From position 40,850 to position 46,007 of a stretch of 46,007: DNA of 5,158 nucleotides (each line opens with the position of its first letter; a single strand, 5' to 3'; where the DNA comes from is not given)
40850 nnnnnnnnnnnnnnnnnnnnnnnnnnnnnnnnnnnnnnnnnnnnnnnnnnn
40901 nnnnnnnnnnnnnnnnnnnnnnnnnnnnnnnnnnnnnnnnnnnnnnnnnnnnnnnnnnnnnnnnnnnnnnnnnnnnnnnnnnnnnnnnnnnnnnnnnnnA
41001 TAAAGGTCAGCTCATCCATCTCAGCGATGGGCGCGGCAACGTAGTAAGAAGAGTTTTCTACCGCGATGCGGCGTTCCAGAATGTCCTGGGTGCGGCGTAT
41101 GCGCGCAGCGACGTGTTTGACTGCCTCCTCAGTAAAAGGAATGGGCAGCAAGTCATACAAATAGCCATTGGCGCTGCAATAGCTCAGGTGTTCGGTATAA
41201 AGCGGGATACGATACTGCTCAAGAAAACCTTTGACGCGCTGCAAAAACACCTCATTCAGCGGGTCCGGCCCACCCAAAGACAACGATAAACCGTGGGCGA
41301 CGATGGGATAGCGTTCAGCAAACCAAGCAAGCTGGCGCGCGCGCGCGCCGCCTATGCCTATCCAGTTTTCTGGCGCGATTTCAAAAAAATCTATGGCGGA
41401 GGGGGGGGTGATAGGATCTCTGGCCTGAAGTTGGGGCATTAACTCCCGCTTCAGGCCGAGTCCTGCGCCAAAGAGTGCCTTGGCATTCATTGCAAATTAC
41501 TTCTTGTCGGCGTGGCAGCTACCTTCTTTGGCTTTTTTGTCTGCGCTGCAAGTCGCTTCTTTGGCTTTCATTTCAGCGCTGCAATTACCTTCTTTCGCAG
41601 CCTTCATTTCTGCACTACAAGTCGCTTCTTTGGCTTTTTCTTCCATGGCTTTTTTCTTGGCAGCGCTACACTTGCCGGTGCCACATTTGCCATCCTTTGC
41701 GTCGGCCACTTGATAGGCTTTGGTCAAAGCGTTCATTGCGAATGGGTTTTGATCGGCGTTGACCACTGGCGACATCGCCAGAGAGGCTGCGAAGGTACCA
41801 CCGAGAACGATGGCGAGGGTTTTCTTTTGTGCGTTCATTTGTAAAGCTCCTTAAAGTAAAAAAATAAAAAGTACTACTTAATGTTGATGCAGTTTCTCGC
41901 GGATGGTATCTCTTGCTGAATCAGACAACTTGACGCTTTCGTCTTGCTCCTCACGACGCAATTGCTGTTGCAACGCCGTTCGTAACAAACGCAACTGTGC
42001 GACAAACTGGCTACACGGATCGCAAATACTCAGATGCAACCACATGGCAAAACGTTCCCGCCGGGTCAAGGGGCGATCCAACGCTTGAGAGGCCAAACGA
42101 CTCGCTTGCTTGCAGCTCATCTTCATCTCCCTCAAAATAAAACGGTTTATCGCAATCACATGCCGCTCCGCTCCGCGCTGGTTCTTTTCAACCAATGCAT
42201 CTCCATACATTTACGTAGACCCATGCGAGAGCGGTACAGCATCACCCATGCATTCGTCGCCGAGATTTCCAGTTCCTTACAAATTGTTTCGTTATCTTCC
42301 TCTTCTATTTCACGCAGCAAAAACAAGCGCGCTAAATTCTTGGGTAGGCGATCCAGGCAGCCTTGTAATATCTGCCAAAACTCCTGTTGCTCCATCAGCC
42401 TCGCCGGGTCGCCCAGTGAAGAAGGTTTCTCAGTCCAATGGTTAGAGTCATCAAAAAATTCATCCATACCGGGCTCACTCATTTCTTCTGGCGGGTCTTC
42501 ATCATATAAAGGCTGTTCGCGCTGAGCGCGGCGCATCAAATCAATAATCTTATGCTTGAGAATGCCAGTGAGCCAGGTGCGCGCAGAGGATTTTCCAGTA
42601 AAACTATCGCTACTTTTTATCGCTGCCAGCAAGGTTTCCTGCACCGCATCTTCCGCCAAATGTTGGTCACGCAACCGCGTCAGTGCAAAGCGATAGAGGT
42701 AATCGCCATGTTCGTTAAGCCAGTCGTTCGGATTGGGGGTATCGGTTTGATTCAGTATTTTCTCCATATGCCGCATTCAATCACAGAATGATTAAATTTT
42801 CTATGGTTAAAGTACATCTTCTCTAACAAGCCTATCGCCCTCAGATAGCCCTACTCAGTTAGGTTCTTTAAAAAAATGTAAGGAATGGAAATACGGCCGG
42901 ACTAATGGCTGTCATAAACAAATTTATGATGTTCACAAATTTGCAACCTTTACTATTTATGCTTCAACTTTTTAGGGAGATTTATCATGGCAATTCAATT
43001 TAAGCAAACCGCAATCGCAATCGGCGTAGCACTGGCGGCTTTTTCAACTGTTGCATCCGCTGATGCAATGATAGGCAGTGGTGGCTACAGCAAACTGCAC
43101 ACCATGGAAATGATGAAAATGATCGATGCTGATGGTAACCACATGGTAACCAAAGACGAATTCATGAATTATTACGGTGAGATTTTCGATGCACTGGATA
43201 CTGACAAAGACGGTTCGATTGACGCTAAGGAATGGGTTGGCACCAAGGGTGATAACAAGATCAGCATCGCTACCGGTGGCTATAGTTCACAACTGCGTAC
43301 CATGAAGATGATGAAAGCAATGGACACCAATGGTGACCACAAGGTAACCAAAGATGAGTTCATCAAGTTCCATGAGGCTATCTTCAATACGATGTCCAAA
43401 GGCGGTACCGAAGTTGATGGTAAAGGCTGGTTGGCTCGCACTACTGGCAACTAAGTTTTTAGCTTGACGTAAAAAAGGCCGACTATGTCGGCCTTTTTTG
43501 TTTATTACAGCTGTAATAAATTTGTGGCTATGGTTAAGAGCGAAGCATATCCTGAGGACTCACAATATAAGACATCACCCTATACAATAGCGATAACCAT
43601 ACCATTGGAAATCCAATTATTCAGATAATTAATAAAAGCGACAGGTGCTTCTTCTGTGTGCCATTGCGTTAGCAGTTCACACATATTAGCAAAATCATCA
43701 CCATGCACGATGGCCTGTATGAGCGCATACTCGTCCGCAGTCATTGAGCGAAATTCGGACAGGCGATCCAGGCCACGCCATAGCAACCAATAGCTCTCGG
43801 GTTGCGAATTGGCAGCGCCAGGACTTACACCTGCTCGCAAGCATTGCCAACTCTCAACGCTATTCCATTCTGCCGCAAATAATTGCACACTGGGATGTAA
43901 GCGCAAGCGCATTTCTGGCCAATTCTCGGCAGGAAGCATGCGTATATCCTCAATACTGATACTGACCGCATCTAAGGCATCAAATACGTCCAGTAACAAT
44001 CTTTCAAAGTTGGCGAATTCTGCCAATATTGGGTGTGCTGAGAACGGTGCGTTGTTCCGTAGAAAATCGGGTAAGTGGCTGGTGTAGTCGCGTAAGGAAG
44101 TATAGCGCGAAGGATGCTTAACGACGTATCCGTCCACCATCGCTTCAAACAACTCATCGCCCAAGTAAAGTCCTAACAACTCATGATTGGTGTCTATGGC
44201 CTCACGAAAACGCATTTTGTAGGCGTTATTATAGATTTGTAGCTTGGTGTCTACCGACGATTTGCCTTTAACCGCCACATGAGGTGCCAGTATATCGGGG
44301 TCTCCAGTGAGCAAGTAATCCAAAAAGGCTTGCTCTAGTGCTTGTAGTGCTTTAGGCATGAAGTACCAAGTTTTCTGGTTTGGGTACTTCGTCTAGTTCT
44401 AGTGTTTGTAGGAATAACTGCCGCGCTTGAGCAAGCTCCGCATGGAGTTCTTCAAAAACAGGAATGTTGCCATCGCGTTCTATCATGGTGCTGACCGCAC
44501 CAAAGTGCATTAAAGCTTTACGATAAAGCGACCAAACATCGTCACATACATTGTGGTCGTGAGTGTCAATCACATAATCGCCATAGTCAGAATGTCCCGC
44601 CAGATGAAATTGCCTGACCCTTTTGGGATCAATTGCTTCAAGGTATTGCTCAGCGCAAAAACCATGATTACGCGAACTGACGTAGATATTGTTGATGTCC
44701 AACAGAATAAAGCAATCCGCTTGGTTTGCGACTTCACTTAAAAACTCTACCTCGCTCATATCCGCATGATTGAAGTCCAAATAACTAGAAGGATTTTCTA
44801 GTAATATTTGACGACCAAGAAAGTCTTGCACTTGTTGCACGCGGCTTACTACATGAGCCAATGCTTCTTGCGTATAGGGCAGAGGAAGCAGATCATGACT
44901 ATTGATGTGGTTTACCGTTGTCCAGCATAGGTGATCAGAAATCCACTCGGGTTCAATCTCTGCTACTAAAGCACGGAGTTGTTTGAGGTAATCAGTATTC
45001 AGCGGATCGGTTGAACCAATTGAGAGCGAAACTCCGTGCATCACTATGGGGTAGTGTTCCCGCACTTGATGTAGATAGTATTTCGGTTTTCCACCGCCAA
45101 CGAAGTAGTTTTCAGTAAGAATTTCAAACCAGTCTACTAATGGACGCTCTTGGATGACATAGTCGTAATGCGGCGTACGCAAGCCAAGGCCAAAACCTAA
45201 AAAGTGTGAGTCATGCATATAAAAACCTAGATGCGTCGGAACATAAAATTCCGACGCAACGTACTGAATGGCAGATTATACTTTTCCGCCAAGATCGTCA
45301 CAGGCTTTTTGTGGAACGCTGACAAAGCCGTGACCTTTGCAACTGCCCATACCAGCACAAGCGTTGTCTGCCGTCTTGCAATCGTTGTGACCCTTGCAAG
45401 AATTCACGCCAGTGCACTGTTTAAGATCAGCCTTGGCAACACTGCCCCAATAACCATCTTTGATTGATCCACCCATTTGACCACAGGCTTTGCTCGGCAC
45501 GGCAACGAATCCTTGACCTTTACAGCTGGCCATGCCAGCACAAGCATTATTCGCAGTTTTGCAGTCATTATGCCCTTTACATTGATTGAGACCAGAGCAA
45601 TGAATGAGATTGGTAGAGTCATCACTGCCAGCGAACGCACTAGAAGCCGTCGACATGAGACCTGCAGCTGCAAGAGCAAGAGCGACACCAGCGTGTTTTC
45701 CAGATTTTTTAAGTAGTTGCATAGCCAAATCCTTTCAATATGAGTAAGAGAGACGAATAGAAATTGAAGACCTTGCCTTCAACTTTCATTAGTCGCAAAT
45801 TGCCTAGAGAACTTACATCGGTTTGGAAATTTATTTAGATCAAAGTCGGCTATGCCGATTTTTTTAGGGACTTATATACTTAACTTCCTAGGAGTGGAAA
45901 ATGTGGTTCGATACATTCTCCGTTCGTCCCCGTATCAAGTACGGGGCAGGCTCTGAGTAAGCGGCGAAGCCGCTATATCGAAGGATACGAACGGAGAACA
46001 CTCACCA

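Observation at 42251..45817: Shared bipartite motif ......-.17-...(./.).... at three sites links both MNIO clusters and the EF-hand gene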

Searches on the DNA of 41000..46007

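Call 47: search_rna_families(source=window, start=41000, end=46007, threshold=evalue, max_evalue=0.1)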
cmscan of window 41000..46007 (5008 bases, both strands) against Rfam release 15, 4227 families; matches with E-value up to 0.1: 0.
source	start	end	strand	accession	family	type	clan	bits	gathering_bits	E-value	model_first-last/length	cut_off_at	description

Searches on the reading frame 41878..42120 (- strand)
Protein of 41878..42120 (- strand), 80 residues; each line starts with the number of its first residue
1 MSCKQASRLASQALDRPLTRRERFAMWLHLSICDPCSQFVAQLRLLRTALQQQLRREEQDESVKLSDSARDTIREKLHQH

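Call 44: search_protein_families(library=ncbifam, proteins=[window:41878-42120:-], max_evalue=0.001)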
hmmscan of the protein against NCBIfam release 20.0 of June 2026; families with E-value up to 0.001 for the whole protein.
window:41878-42120:- (80 aa): 1 family
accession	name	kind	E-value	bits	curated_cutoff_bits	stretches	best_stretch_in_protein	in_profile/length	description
NF052368.1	antisigmaE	subfamily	4.8e-18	64.7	50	1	1-47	2-48/48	anti-sigma factor family protein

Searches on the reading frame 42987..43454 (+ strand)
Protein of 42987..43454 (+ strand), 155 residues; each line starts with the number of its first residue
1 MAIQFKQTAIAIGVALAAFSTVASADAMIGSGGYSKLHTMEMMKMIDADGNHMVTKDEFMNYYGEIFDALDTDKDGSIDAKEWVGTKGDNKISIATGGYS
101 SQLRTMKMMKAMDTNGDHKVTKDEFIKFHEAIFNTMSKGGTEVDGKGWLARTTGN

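Call 5: search_protein_families(library=pfam, proteins=[window:42987-43454:+], max_evalue=0.01)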
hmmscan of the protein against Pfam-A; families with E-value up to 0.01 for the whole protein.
window:42987-43454:+ (155 aa): 7 families
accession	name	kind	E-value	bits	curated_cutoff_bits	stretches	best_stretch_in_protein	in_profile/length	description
PF00036.39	EF-hand_1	-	1.5e-15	56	25.4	3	106-127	3-24/29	EF hand domain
PF13499.12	EF-hand_7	-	4.5e-14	53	30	2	65-128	6-65/67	EF-hand domain pair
PF13405.12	EF-hand_6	-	1.4e-12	46.6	25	1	65-83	4-22/30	EF-hand domain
PF13202.12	EF-hand_5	-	3.4e-11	42.5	25.9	1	66-83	4-21/25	EF hand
PF13833.12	EF-hand_8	-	2.3e-07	30.9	28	0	65-82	29-46/54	EF-hand domain pair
PF10591.15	SPARC_Ca_bdg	-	0.0035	18.1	22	0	65-84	92-111/113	Secreted protein acidic and rich in cysteine Ca binding region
PF19098.6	DUF5785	-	0.0045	17.9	23.5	0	26-65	7-46/98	Family of unknown function (DUF5785)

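Call 44: search_protein_families(library=ncbifam, proteins=[window:42987-43454:+], max_evalue=0.001)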
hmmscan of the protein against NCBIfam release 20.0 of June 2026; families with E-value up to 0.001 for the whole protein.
window:42987-43454:+ (155 aa): 4 families
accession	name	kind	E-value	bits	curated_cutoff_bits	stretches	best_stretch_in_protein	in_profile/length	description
NF041410.1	XopAW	subfamily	2e-09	37.6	120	1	26-126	15-126/235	XopAW family type III secretion system calcium-binding effector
NF053806.1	lanmdlnLanM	equivalog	2.8e-08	33.9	135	1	38-85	25-72/132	lanmodulin LanM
NF038285.1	deiodinase_rel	hypoth_equivalog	4.9e-07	29.5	250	1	38-133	38-125/347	deiodinase family protein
NF008965.0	PRK12309.1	equivalog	1.8e-06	27.3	550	1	39-83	336-379/392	transaldolase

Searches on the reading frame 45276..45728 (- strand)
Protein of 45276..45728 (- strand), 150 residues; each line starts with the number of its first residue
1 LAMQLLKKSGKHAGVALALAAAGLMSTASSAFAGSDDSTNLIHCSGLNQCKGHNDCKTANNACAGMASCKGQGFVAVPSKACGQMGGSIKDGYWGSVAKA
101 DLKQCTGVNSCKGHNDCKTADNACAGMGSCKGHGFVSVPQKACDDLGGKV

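Call 5: search_protein_families(library=pfam, proteins=[window:45276-45728:-], max_evalue=0.01)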
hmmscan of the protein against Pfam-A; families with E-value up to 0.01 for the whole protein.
window:45276-45728:- (150 aa): 1 family
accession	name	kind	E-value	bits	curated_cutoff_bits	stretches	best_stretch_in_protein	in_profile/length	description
PF24646.2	DUF7640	-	0.0042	17.8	28.1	0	88-145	4-60/121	Domain of unknown function (DUF7640)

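Call 44: search_protein_families(library=ncbifam, proteins=[window:45276-45722:-], max_evalue=0.001)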
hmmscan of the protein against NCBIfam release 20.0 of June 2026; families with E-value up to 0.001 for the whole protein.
window:45276-45722:- (148 aa): 1 family
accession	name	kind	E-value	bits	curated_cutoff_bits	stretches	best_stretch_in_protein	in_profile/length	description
NF050166.1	Cu_RiPP_BufA2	equivalog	5.7e-41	138.6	60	2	13-87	2-78/79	BufA2 family periplasmic bufferin-type metallophore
